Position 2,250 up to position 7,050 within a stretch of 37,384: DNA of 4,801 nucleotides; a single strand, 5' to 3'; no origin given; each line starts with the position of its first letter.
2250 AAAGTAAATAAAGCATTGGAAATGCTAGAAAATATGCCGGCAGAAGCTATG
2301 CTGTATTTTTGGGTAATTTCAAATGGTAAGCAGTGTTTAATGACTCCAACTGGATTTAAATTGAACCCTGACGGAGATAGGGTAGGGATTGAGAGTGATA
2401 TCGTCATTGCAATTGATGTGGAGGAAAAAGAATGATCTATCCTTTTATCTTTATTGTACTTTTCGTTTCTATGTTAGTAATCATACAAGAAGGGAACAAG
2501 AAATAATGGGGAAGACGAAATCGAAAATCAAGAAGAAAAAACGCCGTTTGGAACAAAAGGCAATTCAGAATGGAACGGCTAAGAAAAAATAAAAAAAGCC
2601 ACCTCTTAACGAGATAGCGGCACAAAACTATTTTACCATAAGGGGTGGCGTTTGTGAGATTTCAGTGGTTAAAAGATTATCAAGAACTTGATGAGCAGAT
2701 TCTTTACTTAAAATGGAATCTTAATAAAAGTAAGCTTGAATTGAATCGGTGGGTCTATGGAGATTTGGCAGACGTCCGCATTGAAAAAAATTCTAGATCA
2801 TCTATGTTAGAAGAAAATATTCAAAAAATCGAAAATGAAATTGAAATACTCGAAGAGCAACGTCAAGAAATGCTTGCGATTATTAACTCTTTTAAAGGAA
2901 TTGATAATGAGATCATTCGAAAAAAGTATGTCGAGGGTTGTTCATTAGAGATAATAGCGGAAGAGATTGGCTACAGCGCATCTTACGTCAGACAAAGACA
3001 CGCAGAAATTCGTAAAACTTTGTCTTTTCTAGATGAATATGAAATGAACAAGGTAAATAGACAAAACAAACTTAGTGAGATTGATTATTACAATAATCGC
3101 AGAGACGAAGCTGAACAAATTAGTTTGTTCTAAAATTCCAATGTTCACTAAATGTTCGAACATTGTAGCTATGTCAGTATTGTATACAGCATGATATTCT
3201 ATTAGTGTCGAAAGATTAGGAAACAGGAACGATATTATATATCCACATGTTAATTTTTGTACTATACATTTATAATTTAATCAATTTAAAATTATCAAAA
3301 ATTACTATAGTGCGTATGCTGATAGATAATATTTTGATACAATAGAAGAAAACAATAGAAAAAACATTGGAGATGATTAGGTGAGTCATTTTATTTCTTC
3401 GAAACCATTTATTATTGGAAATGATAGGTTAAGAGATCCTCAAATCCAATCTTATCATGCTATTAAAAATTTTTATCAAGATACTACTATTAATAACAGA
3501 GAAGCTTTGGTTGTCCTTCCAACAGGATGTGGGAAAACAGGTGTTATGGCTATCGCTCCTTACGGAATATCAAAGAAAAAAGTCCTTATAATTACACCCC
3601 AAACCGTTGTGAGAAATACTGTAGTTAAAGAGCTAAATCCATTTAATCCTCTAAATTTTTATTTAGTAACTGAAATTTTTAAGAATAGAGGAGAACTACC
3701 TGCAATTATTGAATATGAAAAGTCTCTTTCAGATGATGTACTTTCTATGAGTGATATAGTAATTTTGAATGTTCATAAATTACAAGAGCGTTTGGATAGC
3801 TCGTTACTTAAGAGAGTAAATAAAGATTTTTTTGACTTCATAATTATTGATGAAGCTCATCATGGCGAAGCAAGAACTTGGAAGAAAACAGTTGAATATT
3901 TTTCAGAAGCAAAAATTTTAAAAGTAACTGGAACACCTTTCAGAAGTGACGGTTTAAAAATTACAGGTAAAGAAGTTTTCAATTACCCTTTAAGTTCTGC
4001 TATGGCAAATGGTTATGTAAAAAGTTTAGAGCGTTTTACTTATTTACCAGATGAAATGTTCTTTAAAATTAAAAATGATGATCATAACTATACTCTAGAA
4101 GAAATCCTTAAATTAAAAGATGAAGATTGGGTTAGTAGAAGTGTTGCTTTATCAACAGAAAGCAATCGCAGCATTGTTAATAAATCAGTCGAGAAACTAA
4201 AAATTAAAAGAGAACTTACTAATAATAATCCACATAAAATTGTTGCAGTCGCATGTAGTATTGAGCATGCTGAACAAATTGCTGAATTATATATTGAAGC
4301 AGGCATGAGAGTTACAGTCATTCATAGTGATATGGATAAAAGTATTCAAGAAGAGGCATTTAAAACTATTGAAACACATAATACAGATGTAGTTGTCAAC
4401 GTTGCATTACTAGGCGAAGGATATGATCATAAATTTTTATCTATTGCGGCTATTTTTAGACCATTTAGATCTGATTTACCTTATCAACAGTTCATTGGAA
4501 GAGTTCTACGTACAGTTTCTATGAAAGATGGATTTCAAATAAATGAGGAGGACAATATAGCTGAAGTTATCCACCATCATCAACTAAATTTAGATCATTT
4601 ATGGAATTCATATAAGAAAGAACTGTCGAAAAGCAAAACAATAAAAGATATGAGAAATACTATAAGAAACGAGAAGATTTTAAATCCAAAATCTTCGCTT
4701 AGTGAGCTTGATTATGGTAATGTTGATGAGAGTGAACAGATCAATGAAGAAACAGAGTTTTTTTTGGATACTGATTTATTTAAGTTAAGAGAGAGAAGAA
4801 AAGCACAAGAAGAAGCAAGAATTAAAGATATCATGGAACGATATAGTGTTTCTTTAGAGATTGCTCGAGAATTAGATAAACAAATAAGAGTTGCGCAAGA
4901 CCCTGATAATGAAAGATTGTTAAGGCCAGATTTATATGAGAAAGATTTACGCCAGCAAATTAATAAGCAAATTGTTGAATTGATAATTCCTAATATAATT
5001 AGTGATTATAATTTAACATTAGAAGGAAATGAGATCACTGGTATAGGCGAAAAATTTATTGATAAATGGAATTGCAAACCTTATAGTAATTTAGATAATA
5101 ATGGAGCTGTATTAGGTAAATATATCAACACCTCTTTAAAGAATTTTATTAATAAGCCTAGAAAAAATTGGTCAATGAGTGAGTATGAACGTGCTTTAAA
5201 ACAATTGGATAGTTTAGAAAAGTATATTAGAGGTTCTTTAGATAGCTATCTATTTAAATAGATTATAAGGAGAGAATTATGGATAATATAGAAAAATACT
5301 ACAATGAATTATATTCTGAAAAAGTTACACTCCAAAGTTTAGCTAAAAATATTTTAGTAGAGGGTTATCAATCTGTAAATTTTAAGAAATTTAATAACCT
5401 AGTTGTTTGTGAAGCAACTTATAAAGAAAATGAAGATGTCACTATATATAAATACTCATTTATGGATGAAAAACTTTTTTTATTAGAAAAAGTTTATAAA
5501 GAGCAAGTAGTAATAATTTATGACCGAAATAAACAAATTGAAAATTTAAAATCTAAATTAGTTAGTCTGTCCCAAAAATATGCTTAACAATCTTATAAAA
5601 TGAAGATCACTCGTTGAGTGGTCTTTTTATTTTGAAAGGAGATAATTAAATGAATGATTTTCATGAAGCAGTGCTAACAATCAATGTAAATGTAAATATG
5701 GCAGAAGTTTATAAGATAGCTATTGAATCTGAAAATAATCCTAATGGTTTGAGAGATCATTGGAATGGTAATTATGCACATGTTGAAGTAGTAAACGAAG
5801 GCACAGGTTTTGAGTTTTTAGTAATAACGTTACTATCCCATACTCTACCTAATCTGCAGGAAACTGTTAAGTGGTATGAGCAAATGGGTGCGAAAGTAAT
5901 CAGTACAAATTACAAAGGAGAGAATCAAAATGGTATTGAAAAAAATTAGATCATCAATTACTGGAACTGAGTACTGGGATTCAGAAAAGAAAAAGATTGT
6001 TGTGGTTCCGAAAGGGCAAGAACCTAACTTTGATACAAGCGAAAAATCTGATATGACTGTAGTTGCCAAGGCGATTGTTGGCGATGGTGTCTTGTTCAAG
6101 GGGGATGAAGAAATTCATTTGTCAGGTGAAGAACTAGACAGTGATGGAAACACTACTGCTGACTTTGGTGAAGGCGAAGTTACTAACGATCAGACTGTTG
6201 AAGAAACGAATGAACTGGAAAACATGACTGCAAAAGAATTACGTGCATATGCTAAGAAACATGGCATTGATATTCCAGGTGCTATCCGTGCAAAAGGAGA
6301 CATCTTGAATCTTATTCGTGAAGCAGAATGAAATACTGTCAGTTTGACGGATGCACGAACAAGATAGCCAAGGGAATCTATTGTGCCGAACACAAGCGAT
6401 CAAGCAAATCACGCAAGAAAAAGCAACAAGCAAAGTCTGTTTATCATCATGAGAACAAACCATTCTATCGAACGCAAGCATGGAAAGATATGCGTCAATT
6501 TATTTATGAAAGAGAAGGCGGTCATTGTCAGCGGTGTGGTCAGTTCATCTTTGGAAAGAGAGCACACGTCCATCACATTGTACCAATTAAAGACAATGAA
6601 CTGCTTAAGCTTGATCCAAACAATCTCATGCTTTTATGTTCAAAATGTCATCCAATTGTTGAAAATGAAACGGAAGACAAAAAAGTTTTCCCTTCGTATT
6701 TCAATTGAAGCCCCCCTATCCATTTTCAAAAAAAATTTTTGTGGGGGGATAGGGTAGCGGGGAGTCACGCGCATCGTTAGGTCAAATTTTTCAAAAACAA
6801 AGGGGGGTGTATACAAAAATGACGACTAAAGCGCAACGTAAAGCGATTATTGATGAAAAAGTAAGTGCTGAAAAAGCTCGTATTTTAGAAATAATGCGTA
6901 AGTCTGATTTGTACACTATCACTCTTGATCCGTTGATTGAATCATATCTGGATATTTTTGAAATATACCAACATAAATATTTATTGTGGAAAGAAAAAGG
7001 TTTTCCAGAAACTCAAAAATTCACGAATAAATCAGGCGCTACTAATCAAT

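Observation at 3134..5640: Self-contained AT-rich cassette (SF2 helicase + 102-aa partner) in the ArpU-terminase accessory slot: candidate novel anti-phage or anti-defence system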

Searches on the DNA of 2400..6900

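Call 41: search_rna_families(source=window, start=2400, end=6900, threshold=evalue, max_evalue=1)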
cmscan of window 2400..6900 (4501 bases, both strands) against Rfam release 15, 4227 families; matches with E-value up to 1: 3.
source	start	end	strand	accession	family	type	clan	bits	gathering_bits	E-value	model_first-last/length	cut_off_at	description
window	6625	6748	+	RF01669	P14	Gene; sRNA;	-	21.2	45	0.62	1-146/146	no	Pseudomonas sRNA P14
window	4320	4370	+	RF02931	Bacilli-1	Gene; sRNA;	-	20.1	55.6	0.35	1-65/65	no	Bacilli-1 RNA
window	2687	2718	+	RF01125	sR4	Gene; snRNA; snoRNA; CD-box;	-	17.9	50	0.94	1-56/56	no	Small nucleolar RNA sR4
